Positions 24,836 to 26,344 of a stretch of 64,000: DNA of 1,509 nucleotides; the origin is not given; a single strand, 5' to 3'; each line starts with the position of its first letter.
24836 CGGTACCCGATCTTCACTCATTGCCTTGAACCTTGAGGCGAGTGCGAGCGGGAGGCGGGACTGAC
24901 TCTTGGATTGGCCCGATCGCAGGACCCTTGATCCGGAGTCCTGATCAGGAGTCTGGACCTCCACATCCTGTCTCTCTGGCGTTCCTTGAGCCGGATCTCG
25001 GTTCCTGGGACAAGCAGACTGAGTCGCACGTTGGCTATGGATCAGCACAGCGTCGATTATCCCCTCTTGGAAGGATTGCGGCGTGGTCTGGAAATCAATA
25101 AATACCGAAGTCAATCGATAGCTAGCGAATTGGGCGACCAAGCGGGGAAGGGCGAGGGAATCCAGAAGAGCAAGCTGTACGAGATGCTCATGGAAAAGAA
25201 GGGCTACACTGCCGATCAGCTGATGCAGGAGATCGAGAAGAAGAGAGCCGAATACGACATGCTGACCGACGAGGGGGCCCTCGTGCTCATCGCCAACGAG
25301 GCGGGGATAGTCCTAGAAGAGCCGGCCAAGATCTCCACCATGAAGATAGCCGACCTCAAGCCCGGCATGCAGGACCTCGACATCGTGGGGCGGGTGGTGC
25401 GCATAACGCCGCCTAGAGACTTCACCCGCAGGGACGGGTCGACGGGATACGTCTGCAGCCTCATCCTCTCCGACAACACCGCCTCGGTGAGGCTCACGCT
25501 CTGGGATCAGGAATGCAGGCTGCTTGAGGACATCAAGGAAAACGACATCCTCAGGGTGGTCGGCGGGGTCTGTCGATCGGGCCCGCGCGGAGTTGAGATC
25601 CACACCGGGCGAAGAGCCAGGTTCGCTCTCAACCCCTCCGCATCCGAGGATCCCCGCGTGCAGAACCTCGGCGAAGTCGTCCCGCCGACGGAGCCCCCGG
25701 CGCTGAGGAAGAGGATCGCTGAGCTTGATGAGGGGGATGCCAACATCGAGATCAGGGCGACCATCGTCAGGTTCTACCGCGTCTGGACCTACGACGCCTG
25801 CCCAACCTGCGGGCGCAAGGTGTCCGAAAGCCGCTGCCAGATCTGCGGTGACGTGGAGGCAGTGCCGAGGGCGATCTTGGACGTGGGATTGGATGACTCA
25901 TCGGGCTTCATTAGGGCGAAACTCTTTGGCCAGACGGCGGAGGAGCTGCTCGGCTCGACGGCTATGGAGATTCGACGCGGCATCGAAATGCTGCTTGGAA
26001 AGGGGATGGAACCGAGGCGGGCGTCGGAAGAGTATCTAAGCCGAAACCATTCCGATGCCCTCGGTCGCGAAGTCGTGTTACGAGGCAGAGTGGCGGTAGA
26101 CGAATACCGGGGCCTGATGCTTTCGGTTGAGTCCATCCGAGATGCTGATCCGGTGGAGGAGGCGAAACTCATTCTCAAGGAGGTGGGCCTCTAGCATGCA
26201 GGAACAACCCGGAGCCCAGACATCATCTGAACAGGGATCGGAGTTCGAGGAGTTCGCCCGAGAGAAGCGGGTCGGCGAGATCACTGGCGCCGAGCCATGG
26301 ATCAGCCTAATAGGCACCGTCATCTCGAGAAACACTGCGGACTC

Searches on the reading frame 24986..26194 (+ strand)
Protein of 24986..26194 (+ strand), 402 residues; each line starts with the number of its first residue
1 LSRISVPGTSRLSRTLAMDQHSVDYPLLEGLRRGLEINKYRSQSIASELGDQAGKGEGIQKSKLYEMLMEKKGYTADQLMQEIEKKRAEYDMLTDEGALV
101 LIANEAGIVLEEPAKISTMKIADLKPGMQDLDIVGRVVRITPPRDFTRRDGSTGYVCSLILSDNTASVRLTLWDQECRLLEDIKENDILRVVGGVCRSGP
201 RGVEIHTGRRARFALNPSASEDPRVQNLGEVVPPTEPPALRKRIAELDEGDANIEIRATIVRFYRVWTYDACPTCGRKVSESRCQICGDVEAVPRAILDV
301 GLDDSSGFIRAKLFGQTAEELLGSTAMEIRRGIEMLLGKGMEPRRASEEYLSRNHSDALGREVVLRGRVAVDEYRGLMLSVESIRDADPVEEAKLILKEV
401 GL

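Call 58: search_protein_families(library=pfam, proteins=[window:24986-26194:+], max_evalue=0.00001)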
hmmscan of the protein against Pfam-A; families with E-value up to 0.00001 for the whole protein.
window:24986-26194:+ (402 aa): 3 families
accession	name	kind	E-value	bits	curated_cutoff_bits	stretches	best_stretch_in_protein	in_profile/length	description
PF01336.31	tRNA_anti-codon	-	1.6e-11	44.4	27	1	133-206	3-68/75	OB-fold nucleic acid binding domain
PF08646.16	Rep_fac-A_C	-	2.1e-09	37.7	28.5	1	256-387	4-134/146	Replication factor-A C terminal domain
PF17244.8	CDC24_OB3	-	7.8e-08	32.8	25.4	0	123-178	1-50/216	Cell division control protein 24, OB domain 3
